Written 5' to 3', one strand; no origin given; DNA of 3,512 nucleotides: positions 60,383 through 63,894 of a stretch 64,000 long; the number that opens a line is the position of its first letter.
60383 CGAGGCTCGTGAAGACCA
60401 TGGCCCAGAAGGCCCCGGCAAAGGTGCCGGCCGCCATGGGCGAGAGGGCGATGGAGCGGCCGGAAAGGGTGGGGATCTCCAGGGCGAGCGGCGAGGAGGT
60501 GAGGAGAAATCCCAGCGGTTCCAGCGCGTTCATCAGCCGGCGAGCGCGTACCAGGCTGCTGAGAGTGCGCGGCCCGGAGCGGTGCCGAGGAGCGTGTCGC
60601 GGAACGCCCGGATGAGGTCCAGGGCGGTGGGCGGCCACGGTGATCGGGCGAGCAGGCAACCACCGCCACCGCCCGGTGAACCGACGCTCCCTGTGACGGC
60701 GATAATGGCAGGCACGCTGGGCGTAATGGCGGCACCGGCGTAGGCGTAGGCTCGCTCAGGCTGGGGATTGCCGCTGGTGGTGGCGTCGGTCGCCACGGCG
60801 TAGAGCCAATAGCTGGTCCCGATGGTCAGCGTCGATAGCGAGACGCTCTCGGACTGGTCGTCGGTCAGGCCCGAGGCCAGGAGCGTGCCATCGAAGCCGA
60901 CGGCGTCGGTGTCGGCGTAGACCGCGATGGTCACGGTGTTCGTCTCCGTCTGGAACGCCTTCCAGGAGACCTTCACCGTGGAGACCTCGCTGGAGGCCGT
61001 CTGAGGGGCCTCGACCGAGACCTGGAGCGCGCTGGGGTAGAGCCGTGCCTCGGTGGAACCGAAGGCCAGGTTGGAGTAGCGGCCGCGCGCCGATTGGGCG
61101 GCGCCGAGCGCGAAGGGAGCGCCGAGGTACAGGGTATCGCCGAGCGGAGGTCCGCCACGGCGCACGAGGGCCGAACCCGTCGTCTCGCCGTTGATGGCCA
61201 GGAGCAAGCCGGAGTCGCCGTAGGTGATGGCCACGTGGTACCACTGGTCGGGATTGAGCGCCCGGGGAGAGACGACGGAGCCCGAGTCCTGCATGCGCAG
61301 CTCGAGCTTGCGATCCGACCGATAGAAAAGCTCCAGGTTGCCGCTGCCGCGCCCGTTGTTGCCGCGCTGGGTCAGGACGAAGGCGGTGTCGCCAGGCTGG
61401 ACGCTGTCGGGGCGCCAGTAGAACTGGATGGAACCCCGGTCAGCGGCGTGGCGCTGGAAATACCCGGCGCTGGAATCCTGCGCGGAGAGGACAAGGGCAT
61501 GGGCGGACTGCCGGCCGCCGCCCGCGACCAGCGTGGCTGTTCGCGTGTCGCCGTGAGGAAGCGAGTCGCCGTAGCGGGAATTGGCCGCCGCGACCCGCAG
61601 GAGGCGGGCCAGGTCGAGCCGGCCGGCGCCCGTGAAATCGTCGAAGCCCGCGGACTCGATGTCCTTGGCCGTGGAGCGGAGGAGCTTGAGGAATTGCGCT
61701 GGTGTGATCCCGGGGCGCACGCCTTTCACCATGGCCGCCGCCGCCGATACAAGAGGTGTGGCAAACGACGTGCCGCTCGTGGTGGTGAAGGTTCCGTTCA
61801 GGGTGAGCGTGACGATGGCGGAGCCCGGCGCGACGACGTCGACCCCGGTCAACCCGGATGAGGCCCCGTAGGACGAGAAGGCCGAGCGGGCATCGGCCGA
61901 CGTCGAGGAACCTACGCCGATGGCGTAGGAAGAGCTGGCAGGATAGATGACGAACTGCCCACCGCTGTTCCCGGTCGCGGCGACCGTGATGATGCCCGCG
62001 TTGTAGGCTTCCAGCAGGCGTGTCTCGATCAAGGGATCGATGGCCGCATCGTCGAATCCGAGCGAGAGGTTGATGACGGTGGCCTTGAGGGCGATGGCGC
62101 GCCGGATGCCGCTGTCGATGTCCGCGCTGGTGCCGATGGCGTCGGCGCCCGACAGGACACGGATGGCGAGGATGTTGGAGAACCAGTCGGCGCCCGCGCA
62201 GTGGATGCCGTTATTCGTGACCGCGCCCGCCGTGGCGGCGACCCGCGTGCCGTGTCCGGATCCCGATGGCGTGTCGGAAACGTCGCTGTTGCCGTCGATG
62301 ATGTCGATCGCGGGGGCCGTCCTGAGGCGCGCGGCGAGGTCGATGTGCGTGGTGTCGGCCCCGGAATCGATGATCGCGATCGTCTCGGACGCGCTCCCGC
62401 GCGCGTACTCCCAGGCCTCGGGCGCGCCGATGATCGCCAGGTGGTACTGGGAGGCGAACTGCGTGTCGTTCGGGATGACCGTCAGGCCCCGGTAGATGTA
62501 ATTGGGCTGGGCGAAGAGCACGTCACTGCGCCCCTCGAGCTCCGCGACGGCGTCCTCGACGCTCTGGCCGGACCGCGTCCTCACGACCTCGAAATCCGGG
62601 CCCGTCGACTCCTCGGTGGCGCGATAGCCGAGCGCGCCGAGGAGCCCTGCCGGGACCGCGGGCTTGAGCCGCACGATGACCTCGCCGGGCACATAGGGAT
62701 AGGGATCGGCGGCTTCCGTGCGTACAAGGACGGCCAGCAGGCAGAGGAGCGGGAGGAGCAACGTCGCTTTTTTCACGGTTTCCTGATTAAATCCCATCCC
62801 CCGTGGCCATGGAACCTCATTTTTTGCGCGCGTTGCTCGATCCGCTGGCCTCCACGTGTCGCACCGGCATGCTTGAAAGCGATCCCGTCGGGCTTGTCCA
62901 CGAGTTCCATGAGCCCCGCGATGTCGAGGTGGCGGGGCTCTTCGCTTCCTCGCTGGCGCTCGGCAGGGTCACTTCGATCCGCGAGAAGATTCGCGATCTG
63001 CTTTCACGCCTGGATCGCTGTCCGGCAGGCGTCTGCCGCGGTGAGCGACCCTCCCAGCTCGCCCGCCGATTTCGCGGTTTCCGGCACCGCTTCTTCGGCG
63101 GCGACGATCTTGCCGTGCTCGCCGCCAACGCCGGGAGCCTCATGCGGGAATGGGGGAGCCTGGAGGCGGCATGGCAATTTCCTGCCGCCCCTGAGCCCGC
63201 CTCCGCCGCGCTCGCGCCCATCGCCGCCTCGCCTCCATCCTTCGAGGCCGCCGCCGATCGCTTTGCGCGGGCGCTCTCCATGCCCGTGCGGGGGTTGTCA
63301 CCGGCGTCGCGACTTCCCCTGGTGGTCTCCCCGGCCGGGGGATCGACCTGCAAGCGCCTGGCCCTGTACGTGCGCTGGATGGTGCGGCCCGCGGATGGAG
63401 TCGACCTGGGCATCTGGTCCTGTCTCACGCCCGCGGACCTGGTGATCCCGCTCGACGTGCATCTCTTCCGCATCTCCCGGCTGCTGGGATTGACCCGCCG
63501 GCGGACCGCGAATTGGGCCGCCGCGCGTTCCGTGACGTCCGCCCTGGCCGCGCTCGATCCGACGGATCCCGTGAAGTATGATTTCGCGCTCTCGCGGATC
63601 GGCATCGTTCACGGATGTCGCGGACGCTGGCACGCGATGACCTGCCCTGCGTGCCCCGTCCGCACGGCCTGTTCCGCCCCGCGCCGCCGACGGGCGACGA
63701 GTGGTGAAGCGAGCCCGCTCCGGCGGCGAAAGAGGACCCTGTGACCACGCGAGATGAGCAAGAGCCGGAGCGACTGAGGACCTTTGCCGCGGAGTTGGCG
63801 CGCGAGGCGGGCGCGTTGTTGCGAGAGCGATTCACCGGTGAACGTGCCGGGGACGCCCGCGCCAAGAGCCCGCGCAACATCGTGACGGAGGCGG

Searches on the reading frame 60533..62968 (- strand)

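Call 16: search_protein_families(library=pfam, proteins=[window:60533-62968:-], max_evalue=0.001)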
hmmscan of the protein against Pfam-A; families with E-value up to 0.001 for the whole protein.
window:60533-62968:- (811 aa): 3 families
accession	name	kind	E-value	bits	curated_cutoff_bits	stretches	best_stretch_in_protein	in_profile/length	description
PF00082.27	Peptidase_S8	-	4.3e-46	158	21.8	1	196-449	5-288/288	Subtilase family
PF13385.13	Laminin_G_3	-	6.3e-12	46.3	27.6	1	511-631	18-135/151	Concanavalin A-like lectin/glucanases superfamily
PF22148.1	Fervidolysin_NPro-like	-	2.2e-09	38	21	1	87-156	10-81/81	Fervidolysin N-terminal prodomain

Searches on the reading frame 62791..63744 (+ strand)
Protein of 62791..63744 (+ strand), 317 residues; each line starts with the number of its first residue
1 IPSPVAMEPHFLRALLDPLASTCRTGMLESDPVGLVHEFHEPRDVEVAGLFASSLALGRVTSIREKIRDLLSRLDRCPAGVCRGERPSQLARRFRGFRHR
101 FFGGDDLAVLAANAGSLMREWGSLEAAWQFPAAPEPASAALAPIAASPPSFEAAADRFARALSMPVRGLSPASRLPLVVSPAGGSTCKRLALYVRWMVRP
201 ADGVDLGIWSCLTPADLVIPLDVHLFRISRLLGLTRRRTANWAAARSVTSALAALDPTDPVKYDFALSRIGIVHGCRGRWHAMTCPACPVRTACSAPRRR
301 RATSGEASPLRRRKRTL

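Call 16: search_protein_families(library=pfam, proteins=[window:62791-63744:+], max_evalue=0.001)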
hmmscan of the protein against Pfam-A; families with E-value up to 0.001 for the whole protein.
window:62791-63744:+ (317 aa): 1 family
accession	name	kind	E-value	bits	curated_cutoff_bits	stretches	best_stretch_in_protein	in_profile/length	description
PF09674.15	DUF2400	-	1.2e-58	199.2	25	1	31-272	1-224/225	Protein of unknown function (DUF2400)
